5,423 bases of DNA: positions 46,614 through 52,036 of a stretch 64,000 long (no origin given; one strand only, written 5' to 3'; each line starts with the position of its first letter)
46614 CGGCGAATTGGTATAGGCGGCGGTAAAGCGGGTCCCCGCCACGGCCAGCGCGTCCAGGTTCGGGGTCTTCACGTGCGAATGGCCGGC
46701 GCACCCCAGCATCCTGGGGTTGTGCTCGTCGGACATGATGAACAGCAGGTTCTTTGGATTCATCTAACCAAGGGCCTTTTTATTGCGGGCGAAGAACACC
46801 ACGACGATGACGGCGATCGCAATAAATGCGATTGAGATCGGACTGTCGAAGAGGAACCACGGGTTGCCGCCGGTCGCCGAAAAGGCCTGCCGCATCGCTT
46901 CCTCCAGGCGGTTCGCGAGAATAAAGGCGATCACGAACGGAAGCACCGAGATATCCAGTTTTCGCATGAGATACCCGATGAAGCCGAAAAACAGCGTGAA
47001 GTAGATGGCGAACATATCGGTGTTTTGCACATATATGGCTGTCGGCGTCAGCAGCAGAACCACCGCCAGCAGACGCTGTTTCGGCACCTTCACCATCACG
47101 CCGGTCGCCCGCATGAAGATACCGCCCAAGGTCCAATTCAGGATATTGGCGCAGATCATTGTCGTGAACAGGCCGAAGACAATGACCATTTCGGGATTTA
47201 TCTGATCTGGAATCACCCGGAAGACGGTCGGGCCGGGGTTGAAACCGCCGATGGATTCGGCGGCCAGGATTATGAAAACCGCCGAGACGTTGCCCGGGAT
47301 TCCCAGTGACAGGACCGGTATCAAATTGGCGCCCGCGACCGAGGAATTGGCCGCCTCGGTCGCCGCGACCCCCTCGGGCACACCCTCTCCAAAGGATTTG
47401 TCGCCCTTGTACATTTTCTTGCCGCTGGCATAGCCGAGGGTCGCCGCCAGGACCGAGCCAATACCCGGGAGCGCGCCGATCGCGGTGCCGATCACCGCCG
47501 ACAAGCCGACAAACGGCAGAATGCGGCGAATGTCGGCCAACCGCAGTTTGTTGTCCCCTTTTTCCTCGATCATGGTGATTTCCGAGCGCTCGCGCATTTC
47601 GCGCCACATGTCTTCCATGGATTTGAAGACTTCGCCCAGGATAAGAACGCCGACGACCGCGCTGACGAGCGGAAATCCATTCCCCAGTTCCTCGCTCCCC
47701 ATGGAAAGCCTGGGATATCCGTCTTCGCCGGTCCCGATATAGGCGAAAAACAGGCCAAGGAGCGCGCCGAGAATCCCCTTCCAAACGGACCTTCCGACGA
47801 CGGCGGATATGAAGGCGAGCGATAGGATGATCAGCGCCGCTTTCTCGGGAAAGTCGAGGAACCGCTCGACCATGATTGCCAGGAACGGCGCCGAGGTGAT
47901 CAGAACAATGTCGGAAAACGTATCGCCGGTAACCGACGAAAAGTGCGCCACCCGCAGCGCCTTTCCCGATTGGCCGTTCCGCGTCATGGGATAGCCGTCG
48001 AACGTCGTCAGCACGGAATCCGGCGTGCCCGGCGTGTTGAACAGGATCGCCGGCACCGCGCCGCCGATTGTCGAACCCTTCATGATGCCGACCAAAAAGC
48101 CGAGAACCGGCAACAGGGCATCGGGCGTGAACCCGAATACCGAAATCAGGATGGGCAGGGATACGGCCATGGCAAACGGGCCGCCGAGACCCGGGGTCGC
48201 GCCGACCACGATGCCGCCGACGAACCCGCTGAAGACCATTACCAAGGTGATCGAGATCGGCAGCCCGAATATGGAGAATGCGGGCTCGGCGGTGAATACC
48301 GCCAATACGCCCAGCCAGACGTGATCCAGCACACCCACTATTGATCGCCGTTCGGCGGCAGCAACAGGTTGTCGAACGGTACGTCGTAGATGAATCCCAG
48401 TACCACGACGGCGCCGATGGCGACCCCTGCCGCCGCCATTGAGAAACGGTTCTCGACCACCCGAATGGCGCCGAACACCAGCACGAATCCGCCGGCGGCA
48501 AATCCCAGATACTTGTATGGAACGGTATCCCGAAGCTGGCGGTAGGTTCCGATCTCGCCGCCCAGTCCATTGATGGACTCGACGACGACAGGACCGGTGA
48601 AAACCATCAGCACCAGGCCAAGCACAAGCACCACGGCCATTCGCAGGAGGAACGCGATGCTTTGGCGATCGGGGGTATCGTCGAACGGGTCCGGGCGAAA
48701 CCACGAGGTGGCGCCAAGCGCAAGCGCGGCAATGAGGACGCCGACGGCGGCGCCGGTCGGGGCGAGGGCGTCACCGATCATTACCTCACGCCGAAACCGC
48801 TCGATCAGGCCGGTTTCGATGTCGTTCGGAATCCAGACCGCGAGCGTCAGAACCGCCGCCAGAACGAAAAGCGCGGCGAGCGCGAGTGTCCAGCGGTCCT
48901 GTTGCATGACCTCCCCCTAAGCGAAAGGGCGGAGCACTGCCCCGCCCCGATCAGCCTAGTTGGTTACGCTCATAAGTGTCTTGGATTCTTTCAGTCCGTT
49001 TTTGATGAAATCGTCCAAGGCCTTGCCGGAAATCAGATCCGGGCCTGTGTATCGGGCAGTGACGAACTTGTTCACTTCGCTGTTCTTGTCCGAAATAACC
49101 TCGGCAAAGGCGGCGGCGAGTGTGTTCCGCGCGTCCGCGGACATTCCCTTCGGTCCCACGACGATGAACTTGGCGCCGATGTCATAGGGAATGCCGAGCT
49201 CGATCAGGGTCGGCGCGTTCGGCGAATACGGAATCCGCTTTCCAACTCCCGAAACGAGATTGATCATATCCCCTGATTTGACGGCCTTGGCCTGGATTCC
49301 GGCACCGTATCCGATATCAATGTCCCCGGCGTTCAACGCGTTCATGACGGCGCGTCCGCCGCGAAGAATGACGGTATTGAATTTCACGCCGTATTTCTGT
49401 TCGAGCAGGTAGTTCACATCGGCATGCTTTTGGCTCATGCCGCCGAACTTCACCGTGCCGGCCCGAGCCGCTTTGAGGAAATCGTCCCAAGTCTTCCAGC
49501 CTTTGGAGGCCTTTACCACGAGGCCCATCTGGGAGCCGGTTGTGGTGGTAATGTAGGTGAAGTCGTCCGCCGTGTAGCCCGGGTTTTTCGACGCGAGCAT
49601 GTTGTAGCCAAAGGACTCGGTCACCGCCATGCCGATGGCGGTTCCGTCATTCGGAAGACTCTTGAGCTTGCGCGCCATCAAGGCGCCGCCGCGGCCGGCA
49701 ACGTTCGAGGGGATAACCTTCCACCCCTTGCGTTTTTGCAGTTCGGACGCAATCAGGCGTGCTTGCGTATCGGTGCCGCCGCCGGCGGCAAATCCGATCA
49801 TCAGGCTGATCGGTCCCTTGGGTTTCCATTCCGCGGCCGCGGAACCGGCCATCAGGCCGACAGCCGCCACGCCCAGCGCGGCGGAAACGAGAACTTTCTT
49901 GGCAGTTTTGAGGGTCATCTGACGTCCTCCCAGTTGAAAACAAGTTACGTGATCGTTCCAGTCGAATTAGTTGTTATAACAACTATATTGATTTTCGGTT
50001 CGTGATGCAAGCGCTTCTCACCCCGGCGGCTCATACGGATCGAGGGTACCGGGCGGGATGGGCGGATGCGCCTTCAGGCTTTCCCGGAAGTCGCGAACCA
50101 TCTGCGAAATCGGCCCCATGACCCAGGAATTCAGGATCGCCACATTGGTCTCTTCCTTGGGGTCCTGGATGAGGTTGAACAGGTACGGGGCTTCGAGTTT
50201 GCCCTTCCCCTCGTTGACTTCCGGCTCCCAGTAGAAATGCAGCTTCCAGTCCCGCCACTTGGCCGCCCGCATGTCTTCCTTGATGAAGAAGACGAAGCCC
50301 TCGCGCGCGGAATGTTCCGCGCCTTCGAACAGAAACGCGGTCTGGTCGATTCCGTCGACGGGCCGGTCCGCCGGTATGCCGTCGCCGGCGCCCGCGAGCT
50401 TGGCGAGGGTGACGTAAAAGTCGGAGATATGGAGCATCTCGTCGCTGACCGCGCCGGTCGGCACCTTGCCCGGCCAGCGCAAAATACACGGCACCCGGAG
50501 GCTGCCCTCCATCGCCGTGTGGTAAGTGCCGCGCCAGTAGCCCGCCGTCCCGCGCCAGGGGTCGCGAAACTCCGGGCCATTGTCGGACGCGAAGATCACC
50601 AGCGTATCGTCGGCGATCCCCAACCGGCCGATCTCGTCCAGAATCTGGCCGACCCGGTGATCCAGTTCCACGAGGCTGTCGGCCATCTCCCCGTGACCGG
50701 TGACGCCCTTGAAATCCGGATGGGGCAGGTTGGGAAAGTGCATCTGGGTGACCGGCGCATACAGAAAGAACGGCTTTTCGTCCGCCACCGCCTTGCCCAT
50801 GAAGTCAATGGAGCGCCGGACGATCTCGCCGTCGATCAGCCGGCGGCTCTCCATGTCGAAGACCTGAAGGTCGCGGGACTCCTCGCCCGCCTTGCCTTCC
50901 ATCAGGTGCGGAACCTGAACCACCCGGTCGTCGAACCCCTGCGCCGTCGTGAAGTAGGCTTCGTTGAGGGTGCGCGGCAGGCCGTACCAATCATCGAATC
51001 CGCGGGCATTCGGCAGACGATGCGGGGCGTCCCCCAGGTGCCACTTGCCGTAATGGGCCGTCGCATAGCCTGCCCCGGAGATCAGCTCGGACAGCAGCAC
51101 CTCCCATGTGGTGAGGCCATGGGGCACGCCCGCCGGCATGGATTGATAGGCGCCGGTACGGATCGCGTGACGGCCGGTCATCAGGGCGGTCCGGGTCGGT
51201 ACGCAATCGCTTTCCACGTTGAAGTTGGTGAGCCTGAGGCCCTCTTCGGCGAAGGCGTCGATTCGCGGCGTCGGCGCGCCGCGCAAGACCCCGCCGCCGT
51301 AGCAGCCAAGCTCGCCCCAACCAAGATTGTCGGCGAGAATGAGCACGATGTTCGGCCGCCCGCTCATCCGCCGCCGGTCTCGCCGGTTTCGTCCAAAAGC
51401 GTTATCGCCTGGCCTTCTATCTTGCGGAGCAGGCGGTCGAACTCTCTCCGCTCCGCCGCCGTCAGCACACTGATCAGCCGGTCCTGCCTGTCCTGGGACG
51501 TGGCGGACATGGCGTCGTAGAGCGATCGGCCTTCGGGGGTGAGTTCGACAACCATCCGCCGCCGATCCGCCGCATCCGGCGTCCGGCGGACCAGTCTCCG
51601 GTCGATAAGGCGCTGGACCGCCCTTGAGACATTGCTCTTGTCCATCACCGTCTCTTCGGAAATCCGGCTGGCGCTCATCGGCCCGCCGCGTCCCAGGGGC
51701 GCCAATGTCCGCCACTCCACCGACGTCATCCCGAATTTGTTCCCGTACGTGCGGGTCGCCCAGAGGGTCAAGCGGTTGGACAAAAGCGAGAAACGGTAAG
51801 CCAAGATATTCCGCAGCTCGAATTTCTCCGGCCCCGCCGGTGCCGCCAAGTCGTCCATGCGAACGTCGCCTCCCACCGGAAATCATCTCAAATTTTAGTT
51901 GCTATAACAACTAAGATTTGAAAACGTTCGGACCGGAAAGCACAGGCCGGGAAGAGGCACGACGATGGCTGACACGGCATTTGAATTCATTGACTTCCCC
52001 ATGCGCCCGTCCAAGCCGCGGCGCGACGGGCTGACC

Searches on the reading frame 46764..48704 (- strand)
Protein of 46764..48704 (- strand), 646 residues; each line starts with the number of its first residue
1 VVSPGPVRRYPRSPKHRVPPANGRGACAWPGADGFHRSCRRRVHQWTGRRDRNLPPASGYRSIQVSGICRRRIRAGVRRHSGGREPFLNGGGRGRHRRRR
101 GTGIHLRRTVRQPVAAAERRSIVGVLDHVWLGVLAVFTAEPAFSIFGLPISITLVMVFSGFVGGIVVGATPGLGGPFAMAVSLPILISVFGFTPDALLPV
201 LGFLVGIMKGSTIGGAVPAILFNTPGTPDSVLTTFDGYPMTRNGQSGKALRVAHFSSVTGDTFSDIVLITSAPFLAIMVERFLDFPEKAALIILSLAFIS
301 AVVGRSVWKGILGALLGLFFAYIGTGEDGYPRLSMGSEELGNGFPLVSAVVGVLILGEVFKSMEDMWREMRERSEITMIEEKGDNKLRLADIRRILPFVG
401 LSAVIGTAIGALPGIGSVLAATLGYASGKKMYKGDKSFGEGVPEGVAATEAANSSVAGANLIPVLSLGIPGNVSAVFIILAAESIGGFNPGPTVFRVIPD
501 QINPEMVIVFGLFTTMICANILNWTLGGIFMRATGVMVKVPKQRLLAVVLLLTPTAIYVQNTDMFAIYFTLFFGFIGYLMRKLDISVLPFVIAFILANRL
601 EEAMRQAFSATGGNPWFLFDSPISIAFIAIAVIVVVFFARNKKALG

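Call 51: search_protein_families(library=pfam, proteins=[window:46764-48704:-], max_evalue=0.000001)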
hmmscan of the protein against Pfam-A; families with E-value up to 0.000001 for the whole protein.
window:46764-48704:- (646 aa): 1 family
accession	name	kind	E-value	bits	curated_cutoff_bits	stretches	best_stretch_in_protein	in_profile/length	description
PF01970.21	TctA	-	2.9e-98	329.7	28.9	1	154-592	1-423/423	Tripartite tricarboxylate transporter TctA family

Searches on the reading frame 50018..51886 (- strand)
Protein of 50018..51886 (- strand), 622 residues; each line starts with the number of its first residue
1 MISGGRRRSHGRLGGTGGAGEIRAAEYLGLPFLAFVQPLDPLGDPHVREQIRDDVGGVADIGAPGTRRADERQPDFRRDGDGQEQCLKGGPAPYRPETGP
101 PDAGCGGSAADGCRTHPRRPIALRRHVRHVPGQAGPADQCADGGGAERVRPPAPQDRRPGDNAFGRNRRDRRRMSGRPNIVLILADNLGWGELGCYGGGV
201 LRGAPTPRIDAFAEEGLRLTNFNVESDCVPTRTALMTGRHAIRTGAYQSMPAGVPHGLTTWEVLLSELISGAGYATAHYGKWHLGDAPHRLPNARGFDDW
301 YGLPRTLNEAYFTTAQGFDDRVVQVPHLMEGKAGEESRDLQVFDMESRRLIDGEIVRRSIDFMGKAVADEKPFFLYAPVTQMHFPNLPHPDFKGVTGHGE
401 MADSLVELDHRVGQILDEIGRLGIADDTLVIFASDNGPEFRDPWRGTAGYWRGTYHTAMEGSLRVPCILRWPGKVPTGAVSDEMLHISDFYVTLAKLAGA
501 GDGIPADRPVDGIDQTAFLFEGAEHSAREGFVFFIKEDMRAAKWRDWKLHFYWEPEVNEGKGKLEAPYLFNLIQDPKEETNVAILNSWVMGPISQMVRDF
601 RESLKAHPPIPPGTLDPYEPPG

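Call 47: find_encoding_contigs(protein=window:50018-51886:-, flank=10000, max_places=1)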
Protein window:50018-51886:- (622 aa): no gene with exactly this product is on record in the collection.

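Call 51: search_protein_families(library=pfam, proteins=[window:50018-51886:-], max_evalue=0.000001)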
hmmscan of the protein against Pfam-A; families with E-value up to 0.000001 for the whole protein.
window:50018-51886:- (622 aa): 1 family
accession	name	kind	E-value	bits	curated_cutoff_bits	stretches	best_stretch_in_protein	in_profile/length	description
PF00884.28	Sulfatase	-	1.4e-44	153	25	1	178-500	1-301/301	Sulfatase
